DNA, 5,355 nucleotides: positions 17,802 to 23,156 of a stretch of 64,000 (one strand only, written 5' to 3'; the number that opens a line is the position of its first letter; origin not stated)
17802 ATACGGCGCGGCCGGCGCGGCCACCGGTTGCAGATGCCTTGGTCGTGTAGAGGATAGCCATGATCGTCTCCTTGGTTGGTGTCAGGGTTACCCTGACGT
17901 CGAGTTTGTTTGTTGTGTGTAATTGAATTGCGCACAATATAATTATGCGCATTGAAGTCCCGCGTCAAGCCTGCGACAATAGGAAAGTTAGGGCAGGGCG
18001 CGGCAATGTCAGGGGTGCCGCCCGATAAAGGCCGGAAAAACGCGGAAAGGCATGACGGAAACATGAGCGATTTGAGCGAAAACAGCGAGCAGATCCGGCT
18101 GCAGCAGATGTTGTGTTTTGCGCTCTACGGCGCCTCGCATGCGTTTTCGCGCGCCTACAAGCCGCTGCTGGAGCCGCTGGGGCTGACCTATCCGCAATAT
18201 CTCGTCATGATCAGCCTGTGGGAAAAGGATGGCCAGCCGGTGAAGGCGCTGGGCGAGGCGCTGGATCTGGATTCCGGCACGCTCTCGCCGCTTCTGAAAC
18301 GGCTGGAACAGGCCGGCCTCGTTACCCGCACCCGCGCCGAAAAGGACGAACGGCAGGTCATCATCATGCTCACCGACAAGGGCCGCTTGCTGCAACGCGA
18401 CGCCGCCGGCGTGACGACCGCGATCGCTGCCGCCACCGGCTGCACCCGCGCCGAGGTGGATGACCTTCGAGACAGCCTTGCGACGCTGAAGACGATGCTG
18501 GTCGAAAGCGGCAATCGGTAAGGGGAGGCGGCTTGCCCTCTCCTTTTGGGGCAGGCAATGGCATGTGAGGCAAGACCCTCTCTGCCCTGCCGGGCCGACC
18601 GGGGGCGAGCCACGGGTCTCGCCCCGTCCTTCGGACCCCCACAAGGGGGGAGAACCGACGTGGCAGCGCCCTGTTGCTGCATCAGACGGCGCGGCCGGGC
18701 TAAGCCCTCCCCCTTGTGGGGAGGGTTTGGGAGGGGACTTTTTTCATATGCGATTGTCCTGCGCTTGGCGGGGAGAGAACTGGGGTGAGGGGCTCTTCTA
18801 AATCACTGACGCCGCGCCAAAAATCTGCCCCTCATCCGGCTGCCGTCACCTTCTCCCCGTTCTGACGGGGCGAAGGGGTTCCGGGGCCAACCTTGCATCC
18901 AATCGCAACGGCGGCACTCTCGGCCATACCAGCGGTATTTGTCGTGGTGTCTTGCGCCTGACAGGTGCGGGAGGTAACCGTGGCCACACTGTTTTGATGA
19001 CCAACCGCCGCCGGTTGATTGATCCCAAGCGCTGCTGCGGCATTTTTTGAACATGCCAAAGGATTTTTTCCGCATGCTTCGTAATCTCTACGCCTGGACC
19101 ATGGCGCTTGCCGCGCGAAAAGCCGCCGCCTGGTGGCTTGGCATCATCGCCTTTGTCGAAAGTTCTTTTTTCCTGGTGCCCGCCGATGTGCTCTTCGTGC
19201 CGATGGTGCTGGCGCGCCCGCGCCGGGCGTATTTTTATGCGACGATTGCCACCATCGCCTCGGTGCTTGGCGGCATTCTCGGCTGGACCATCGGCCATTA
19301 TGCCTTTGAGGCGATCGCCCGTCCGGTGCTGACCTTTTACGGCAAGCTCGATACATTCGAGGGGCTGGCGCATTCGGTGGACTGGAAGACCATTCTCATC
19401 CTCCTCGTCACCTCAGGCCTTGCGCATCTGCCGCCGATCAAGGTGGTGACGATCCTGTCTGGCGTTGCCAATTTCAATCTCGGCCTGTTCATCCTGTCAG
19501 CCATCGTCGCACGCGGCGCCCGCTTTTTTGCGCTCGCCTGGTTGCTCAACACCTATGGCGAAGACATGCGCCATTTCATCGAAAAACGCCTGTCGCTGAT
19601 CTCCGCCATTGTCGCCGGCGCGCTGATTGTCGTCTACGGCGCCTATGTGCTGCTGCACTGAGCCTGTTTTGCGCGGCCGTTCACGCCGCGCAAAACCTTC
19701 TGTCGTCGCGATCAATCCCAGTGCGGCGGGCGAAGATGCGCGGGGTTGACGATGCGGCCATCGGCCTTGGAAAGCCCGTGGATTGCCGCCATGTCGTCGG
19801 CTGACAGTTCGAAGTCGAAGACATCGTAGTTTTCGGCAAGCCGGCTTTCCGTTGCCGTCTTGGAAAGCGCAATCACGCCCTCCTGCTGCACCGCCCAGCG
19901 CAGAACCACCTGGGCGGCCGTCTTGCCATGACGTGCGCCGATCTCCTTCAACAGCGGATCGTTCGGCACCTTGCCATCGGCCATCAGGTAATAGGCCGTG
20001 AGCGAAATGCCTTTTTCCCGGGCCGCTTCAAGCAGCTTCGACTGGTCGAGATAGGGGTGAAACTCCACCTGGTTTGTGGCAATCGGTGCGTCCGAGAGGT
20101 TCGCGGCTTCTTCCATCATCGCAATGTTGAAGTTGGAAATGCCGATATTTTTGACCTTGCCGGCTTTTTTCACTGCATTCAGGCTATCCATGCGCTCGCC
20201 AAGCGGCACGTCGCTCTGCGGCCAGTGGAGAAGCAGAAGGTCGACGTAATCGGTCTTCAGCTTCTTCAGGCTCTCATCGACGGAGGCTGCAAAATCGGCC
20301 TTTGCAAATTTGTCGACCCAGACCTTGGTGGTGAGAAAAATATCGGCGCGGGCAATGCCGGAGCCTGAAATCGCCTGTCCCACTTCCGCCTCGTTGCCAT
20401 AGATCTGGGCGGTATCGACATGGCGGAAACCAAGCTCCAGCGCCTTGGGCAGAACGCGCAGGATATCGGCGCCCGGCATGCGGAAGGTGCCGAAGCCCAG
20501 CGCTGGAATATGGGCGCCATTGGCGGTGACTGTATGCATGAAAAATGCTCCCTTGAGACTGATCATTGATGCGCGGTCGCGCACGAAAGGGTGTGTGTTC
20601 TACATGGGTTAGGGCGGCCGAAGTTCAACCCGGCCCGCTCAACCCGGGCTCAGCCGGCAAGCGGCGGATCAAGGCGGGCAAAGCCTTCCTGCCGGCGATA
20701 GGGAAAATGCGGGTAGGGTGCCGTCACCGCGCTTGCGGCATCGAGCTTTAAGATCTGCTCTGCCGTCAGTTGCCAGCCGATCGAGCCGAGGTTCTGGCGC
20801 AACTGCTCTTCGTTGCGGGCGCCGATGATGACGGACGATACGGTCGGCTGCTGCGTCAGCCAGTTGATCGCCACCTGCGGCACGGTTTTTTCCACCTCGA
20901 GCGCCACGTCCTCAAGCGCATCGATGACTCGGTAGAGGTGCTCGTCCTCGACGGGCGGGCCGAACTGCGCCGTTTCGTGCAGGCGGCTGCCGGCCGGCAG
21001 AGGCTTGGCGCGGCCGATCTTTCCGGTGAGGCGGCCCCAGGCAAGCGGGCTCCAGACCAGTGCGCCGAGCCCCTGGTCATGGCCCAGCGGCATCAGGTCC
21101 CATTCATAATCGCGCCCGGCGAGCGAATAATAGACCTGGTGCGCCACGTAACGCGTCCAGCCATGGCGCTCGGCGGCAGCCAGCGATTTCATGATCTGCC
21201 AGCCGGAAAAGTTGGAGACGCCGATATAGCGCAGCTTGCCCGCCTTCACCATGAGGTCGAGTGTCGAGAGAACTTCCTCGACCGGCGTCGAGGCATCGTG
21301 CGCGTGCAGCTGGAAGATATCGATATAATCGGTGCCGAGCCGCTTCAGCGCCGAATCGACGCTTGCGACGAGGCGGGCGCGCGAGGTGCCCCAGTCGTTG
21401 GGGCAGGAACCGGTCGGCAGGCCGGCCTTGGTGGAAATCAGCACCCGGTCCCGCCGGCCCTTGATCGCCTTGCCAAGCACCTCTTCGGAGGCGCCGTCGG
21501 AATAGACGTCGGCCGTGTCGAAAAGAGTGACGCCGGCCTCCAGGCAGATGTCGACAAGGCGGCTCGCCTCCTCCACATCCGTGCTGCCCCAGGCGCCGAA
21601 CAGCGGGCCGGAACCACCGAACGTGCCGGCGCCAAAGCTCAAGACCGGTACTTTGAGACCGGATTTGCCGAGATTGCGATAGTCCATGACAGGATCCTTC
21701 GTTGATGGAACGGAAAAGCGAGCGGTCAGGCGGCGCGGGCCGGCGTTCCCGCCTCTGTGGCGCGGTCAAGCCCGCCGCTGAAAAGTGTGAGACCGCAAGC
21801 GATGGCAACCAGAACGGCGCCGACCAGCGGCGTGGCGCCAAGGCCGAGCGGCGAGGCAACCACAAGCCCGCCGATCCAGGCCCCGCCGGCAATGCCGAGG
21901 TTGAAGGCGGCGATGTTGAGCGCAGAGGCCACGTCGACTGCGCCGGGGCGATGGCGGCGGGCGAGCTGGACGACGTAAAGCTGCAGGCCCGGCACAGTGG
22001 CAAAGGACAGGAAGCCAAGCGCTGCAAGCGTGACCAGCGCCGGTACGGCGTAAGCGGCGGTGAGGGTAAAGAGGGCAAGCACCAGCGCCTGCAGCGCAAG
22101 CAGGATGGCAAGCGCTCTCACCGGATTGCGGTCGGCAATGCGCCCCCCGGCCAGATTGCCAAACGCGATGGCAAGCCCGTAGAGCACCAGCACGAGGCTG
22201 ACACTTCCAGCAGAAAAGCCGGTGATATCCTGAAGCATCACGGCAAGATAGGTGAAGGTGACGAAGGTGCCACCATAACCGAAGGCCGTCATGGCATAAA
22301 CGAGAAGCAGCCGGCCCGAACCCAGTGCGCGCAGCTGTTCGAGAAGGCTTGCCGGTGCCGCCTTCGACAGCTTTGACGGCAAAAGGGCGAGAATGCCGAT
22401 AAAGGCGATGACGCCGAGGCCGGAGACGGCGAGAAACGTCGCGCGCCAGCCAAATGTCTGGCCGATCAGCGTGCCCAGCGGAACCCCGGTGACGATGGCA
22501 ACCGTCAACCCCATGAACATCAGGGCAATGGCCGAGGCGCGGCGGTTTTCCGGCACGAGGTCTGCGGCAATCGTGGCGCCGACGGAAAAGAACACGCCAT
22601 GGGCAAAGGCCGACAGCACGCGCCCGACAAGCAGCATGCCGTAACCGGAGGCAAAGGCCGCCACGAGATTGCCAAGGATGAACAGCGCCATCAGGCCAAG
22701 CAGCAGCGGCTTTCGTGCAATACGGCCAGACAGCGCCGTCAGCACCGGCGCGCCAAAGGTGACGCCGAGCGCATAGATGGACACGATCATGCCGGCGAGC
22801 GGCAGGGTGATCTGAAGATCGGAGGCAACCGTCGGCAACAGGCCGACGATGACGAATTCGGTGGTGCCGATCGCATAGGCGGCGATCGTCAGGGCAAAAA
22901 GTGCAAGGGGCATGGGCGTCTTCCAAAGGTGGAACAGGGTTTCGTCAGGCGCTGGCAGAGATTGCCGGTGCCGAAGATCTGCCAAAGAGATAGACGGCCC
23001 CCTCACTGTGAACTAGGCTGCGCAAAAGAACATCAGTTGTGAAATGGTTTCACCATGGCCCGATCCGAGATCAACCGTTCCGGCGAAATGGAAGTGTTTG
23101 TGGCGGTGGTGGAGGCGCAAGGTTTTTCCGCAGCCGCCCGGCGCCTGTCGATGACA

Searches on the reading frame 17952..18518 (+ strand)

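Call 72: search_protein_families(library=pfam, proteins=[window:17952-18518:+], max_evalue=0.0001)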
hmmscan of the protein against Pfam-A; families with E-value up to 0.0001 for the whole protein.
window:17952-18518:+ (189 aa): 6 families
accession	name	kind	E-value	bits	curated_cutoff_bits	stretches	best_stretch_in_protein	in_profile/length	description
PF22381.2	Staph_reg_Sar_Rot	-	4.7e-19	68.7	27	1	68-145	2-79/85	Transcriptional regulator SarA/Rot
PF01047.28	MarR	-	6.8e-17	61.6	24.6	1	78-136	1-59/59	MarR family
PF12802.13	MarR_2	-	6.4e-10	39.5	27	1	76-135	1-61/61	MarR family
PF13463.12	HTH_27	-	1.1e-09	38.8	22.2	1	78-144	1-68/68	Winged helix DNA-binding domain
PF13601.12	HTH_34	-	2.5e-05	24.8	27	1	85-145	5-66/80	Winged helix DNA-binding domain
PF03551.20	PadR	-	2.5e-05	24.6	27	1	101-145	24-70/75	Transcriptional regulator PadR-like family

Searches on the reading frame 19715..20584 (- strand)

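Call 72: search_protein_families(library=pfam, proteins=[window:19715-20584:-], max_evalue=0.0001)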
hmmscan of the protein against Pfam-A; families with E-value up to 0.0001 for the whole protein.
window:19715-20584:- (290 aa): 1 family
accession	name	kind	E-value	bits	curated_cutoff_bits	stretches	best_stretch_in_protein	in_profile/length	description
PF00248.27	Aldo_ket_red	-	9.4e-60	202.6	24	1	29-271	2-289/291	Aldo/keto reductase family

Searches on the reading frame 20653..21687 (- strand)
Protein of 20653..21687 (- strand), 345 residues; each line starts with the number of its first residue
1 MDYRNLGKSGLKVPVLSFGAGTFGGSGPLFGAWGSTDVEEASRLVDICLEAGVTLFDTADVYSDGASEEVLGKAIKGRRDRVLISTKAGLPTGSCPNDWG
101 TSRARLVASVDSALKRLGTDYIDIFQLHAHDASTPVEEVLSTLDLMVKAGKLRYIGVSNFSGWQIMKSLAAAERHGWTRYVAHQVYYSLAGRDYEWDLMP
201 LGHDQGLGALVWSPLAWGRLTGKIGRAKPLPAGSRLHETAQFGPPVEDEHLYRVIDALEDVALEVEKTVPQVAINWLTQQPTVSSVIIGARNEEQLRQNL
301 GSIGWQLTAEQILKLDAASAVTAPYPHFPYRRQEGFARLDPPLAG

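Call 72: search_protein_families(library=pfam, proteins=[window:20653-21687:-], max_evalue=0.0001)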
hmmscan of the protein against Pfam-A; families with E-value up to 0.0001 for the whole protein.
window:20653-21687:- (345 aa): 1 family
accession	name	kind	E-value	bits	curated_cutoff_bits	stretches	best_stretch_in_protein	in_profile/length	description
PF00248.27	Aldo_ket_red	-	1.6e-68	231.4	24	1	16-318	2-289/291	Aldo/keto reductase family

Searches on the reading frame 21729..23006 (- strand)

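Call 72: search_protein_families(library=pfam, proteins=[window:21729-23006:-], max_evalue=0.0001)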
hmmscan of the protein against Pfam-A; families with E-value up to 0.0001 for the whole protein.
window:21729-23006:- (426 aa): 3 families
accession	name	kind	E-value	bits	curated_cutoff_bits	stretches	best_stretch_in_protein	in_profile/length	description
PF07690.21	MFS_1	-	2.5e-44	152.1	33.4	1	40-356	2-330/347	Major Facilitator Superfamily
PF06779.20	MFS_4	-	1.2e-11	45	26.3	1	43-406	2-362/364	Uncharacterised MFS-type transporter YbfB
PF00083.30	Sugar_tr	-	1.6e-10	40.9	22.3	1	69-208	46-191/452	Sugar (and other) transporter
